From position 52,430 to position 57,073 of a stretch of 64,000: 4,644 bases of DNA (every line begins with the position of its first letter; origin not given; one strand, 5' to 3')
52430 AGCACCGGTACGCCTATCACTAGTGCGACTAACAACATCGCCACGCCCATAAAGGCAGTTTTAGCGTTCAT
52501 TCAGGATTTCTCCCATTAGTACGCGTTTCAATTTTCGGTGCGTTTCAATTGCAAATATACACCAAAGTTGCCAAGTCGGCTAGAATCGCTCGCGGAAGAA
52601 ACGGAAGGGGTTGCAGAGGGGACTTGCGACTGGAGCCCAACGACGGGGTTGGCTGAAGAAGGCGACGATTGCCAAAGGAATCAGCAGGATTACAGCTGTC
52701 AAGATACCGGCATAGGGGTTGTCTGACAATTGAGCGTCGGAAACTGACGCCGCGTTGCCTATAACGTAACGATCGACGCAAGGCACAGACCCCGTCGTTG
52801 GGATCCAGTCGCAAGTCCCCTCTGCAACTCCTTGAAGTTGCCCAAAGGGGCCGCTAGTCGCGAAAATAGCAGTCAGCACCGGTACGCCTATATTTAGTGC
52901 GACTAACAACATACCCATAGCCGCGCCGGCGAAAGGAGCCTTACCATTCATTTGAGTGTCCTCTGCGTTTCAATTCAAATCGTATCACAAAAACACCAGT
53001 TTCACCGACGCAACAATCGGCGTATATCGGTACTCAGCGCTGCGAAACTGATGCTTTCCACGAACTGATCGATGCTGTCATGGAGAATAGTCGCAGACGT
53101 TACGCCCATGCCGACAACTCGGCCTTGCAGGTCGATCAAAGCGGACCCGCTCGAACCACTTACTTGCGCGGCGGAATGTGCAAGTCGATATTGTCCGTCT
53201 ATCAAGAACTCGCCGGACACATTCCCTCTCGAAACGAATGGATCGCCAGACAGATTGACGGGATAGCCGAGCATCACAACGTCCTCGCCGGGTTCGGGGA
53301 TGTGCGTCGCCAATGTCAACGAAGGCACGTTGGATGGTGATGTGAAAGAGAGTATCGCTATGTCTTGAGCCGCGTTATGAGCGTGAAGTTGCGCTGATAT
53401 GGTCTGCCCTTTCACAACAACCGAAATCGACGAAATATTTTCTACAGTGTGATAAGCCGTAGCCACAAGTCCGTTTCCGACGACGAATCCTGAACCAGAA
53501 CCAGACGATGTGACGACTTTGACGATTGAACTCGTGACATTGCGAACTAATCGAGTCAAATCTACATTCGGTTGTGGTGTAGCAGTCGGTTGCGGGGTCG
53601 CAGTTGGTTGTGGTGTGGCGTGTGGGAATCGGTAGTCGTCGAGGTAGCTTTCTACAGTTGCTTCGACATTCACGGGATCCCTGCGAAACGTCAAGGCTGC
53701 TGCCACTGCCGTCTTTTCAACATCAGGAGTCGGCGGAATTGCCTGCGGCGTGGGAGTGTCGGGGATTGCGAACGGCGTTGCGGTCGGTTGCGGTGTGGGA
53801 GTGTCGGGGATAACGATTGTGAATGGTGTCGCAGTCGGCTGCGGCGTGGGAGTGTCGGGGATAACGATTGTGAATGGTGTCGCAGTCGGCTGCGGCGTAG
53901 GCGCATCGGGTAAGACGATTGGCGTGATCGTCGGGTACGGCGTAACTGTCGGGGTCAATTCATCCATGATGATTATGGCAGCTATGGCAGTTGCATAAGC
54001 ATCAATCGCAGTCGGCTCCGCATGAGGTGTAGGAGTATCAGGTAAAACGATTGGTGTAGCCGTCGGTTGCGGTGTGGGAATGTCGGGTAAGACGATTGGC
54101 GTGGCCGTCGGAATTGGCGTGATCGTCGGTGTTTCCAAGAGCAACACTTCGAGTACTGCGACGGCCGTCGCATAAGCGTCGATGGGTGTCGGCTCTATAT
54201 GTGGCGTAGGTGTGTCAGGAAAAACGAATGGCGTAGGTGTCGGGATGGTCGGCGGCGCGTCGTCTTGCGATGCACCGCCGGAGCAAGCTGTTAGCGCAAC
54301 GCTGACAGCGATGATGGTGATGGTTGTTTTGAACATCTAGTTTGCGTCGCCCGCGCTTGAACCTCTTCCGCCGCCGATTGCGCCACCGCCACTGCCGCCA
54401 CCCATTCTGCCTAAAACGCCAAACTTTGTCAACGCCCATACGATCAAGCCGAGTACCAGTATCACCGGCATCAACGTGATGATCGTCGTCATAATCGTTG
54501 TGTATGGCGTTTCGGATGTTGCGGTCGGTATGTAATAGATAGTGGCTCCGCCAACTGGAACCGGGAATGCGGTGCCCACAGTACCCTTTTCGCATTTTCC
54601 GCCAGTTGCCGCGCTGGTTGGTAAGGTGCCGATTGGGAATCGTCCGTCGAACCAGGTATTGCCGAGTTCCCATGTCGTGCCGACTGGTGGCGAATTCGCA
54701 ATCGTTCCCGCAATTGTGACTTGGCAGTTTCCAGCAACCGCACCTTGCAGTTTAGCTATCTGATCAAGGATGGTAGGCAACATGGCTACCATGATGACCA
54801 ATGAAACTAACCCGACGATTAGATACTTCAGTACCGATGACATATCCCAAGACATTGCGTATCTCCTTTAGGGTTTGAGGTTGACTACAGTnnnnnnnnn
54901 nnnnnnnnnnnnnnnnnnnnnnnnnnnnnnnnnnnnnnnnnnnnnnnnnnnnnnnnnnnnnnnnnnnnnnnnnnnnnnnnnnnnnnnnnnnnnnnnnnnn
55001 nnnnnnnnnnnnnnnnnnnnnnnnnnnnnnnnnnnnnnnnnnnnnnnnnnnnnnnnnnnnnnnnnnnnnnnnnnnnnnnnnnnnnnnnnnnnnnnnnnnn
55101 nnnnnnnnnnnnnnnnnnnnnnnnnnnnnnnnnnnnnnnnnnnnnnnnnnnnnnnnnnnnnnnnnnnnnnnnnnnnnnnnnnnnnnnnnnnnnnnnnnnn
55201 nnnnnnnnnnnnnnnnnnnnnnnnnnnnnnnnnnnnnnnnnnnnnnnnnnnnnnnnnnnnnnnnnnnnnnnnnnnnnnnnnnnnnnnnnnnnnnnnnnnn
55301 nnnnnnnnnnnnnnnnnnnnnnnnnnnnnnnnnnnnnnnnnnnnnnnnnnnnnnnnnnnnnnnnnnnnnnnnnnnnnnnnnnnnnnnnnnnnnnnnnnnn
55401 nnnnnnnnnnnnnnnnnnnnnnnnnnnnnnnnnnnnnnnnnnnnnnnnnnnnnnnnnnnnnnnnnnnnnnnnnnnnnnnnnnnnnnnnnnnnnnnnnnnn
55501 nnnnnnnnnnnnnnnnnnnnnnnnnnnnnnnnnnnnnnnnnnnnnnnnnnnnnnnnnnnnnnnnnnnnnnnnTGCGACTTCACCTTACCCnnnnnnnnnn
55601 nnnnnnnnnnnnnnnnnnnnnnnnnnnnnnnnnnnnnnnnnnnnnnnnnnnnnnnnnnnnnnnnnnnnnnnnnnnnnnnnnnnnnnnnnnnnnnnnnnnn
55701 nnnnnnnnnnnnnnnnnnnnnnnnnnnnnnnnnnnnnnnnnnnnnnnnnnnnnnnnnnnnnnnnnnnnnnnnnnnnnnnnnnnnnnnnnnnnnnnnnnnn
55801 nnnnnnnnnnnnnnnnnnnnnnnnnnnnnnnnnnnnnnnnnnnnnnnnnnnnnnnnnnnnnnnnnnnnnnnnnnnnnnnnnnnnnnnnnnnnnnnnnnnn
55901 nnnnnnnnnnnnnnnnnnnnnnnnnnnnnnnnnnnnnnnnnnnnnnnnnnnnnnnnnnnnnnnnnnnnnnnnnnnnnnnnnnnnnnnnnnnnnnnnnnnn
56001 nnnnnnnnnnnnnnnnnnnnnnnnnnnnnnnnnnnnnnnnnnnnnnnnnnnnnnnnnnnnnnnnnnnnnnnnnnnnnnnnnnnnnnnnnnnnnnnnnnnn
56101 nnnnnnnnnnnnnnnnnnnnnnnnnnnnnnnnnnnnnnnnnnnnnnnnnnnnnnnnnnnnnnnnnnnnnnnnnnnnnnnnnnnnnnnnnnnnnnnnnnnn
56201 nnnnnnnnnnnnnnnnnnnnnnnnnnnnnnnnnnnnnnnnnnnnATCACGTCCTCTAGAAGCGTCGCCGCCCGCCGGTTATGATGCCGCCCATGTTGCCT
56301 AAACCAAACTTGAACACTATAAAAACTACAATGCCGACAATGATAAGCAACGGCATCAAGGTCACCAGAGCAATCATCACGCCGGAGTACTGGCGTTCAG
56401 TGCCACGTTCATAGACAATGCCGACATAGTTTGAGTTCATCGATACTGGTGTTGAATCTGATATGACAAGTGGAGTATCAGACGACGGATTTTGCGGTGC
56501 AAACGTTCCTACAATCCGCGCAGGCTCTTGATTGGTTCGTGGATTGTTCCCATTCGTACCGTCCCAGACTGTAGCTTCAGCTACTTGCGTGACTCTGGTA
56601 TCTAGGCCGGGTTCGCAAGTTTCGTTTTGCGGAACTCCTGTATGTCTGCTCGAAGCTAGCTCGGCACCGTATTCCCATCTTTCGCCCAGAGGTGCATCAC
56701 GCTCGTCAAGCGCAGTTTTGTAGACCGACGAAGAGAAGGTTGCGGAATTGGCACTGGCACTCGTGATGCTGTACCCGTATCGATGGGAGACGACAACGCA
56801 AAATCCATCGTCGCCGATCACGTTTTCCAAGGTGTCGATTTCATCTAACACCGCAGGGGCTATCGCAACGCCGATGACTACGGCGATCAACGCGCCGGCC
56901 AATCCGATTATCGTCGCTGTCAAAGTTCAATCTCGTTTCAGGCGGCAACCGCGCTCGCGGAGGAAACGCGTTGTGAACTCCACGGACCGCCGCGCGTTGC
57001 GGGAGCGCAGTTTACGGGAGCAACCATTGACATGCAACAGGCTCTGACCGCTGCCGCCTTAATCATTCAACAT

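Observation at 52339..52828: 45-nt exact inverted copy of the '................' coding segment inserted in frame into the tail of a neighbouring paralog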

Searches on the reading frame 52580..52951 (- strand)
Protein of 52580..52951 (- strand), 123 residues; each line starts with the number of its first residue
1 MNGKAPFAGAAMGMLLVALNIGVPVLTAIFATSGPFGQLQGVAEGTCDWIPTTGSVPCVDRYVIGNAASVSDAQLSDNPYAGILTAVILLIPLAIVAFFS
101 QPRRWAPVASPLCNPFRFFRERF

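Call 7: search_protein_families(library=pfam, proteins=[window:52580-52951:-], max_evalue=0.1)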
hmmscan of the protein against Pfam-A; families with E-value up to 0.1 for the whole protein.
window:52580-52951:- (123 aa): 2 families
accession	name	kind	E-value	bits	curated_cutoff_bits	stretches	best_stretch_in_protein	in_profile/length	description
PF05410.19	Peptidase_C31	-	0.01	16.4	25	1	42-75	65-96/105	Porcine arterivirus-type cysteine proteinase alpha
PF24364.1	DUF7520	-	0.091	13.2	27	0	7-30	48-71/78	Family of unknown function (DUF7520)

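Call 11: find_encoding_contigs(protein=window:52580-52951:-, flank=10000, max_places=10)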
Protein window:52580-52951:- (123 aa): no gene with exactly this product is on record in the collection.

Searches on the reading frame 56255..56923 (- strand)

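Call 7: search_protein_families(library=pfam, proteins=[window:56255-56923:-], max_evalue=0.1)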
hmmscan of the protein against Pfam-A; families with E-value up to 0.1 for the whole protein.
window:56255-56923:- (222 aa): 1 family
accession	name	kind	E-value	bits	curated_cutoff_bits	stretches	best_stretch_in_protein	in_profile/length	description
PF11080.13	GhoS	-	0.08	13.4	21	0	10-66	4-59/94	Endoribonuclease GhoS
